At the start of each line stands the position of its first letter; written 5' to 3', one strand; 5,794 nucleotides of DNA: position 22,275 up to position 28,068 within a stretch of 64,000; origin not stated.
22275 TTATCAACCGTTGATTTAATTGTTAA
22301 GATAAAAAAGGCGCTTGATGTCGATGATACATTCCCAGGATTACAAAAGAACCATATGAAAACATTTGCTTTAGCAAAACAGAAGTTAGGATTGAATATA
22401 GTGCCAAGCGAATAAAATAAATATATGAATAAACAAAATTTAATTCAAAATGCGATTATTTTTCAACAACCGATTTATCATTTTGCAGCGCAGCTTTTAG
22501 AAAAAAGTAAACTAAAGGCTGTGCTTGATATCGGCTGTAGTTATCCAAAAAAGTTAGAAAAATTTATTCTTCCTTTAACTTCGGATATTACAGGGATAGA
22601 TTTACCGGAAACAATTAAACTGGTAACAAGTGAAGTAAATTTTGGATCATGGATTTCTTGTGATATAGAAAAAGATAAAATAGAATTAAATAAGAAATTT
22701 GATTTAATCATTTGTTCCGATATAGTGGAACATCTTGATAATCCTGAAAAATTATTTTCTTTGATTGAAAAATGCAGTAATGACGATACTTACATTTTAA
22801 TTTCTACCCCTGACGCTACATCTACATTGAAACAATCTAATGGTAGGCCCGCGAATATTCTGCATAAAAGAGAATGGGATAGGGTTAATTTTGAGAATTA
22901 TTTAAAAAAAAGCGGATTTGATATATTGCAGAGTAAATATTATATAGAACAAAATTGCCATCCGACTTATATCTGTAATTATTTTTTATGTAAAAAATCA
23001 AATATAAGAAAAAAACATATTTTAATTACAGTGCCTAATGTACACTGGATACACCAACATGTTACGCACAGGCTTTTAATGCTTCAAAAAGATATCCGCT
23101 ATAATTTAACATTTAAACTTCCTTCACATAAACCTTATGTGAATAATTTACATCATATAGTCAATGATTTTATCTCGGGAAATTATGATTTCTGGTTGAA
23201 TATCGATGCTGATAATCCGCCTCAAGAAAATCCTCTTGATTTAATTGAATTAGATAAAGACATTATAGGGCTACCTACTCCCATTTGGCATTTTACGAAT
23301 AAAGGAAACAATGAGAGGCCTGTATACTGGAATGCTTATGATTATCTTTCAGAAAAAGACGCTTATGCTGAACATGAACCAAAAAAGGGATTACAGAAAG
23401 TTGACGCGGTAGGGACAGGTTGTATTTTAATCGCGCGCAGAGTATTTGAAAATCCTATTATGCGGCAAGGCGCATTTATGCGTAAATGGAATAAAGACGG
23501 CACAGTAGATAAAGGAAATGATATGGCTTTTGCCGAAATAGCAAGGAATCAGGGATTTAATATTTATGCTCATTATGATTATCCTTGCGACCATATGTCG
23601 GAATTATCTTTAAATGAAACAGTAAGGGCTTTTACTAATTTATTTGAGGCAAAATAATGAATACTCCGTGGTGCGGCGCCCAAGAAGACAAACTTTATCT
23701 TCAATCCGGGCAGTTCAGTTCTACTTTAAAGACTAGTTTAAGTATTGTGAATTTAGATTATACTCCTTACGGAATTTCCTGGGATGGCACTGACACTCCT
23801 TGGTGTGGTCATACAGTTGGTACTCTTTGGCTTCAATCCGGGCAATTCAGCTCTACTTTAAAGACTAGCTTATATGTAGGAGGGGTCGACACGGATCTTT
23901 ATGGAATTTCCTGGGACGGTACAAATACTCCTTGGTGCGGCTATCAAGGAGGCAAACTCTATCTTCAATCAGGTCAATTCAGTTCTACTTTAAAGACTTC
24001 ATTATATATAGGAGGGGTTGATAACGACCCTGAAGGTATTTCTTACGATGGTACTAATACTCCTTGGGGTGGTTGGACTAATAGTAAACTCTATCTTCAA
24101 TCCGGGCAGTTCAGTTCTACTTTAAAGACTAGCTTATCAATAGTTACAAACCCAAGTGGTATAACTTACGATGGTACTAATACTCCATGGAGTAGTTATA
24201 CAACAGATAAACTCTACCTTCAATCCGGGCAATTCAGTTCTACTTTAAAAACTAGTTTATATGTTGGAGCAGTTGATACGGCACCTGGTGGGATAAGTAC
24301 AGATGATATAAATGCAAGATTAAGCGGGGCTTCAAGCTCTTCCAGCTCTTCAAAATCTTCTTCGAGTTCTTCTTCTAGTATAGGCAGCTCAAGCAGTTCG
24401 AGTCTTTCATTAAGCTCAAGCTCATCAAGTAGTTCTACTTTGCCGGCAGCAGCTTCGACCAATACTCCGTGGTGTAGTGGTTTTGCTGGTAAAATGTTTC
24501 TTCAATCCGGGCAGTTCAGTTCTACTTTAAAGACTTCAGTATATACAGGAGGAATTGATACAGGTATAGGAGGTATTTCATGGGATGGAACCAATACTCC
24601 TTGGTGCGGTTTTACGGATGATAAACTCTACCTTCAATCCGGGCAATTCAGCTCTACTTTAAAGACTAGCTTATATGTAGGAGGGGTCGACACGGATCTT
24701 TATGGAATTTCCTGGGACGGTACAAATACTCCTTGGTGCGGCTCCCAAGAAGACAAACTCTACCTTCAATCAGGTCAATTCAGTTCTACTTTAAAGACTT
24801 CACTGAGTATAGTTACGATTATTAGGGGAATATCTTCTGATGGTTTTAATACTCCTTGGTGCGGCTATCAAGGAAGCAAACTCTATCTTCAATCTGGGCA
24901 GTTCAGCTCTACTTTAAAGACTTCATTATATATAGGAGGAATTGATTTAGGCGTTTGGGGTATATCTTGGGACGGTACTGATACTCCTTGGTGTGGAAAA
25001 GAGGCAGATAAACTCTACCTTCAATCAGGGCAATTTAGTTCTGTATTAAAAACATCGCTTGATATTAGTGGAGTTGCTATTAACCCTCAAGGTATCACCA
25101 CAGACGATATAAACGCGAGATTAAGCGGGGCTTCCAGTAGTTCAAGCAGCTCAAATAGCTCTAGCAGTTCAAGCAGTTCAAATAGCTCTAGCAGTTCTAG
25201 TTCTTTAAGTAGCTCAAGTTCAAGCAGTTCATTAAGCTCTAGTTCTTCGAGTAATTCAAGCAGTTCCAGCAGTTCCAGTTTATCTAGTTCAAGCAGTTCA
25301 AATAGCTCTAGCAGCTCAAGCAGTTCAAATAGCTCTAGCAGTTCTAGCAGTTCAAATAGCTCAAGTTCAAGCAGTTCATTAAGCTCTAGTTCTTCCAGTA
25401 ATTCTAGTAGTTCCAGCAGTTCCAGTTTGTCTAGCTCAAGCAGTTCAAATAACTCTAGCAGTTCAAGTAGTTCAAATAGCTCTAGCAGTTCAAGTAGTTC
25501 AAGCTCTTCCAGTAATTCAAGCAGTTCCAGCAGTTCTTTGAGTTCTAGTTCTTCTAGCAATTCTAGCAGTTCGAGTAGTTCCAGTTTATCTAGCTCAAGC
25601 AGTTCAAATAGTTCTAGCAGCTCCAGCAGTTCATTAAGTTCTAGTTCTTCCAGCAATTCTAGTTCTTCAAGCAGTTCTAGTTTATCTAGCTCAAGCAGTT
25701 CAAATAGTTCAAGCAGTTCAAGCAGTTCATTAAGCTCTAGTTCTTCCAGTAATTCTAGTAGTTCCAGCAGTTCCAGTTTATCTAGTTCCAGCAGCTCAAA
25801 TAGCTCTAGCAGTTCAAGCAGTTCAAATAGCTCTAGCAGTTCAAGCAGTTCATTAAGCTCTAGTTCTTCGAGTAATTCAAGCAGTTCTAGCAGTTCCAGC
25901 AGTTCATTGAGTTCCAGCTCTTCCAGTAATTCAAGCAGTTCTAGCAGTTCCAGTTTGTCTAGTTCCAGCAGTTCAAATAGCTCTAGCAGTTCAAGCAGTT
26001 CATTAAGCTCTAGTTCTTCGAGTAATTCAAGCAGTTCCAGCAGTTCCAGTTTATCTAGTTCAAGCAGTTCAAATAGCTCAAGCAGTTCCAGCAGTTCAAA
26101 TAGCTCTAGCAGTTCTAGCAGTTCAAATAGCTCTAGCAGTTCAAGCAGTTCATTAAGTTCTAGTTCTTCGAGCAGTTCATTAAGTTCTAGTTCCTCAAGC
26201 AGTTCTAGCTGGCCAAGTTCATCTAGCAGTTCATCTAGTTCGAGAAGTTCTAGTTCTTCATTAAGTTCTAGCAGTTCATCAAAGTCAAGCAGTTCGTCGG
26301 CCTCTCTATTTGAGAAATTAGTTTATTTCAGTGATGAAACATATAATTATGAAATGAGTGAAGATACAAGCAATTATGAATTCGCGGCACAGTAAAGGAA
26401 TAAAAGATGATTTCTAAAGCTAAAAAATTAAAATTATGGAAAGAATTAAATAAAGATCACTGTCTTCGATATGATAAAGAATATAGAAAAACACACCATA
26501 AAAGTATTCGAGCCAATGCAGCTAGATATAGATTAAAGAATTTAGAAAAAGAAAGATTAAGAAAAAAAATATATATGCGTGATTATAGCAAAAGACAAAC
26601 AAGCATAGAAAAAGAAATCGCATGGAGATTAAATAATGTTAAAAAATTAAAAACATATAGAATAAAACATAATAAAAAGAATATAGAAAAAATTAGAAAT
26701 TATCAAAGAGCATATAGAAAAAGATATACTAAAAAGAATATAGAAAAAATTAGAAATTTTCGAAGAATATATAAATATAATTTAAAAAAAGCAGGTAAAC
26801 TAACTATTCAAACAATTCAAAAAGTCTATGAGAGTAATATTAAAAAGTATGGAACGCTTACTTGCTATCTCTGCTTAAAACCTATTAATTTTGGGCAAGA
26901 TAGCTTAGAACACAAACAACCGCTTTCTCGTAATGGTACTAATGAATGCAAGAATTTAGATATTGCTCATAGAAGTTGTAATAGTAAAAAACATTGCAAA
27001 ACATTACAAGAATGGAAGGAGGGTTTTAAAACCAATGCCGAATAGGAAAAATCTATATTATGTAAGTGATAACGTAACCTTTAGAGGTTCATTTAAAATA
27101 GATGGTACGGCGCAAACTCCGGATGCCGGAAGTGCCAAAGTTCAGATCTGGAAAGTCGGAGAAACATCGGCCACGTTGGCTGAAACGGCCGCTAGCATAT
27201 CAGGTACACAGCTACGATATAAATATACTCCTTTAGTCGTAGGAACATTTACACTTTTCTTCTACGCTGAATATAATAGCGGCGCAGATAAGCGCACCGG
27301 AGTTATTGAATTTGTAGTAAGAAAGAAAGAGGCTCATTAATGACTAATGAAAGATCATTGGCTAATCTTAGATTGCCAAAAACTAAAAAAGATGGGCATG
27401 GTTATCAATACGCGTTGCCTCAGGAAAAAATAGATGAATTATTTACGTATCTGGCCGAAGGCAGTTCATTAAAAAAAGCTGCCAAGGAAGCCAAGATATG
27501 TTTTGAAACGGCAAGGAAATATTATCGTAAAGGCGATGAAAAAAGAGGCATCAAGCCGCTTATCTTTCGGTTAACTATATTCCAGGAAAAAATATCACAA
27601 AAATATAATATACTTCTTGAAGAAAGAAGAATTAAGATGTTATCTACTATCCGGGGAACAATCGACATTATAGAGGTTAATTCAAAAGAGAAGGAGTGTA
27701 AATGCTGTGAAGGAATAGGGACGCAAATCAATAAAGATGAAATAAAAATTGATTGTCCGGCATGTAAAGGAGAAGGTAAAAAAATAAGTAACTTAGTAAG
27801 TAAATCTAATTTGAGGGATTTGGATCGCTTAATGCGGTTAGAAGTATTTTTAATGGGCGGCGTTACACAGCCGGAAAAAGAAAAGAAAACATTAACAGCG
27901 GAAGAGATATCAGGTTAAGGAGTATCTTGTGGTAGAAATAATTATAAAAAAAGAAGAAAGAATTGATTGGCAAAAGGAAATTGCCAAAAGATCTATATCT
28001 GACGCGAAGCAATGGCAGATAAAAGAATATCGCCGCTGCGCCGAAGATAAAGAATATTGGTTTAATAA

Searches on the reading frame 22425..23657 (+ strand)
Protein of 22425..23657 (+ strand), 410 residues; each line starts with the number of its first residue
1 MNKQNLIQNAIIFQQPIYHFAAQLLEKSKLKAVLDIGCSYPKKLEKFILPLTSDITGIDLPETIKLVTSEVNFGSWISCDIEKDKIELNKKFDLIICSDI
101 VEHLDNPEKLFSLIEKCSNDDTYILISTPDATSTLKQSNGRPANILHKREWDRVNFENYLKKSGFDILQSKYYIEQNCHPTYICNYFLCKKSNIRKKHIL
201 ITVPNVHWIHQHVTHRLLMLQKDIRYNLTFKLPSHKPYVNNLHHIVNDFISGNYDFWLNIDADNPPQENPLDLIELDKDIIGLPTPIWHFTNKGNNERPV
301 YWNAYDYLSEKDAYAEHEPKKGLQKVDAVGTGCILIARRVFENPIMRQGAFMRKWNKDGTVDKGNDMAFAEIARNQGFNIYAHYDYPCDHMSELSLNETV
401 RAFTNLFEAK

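Call 10: search_protein_families(library=pfam, proteins=[window:22425-23657:+])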
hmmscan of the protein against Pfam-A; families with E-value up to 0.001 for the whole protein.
window:22425-23657:+ (410 aa): 4 families
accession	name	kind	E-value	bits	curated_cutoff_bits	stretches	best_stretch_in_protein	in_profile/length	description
PF13489.12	Methyltransf_23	-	3.4e-14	53.3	27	1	24-169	16-163/164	Methyltransferase domain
PF05401.17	NodS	-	1.6e-06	28.5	24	1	14-128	27-147/201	Nodulation protein S (NodS)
PF13847.12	Methyltransf_31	-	5.6e-06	26.5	27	1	31-136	5-119/145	Methyltransferase domain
PF08241.18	Methyltransf_11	-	1.6e-05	25.9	21.2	1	34-119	1-88/95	Methyltransferase domain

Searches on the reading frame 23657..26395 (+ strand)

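Call 10: search_protein_families(library=pfam, proteins=[window:23657-26395:+])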
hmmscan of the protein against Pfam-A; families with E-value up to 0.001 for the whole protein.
window:23657-26395:+ (912 aa): 1 family
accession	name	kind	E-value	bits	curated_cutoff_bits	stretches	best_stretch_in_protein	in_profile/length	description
PF20355.3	DUF6650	-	0.00042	20.7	27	0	296-314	4-22/150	Family of unknown function (DUF6650)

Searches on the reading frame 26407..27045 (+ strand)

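Call 60: search_protein_families(library=pfam, max_evalue=0.01, proteins=[window:26407-27045:+])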
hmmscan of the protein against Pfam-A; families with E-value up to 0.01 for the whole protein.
window:26407-27045:+ (212 aa): 2 families
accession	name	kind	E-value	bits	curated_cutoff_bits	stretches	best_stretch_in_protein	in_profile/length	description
PF01844.29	HNH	-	2.3e-05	24.9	21.4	1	153-196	1-45/47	HNH endonuclease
PF14279.12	HNH_5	-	0.0047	17.3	27.5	0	153-201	1-49/56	HNH endonuclease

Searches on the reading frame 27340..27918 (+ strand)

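Call 62: search_protein_families(library=phrogs, max_evalue=0.001, proteins=[window:27340-27918:+])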
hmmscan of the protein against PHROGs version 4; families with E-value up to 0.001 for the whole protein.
window:27340-27918:+ (192 aa): 3 families
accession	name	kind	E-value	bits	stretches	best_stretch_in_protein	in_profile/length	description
phrog_7429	-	unknown function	7.6e-06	26.3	1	82-151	296-367/418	-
phrog_20807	-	unknown function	7.7e-05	23.4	1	81-152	72-140/222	-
phrog_4102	-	head and packaging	0.00048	21.3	1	16-69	5-58/166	terminase small subunit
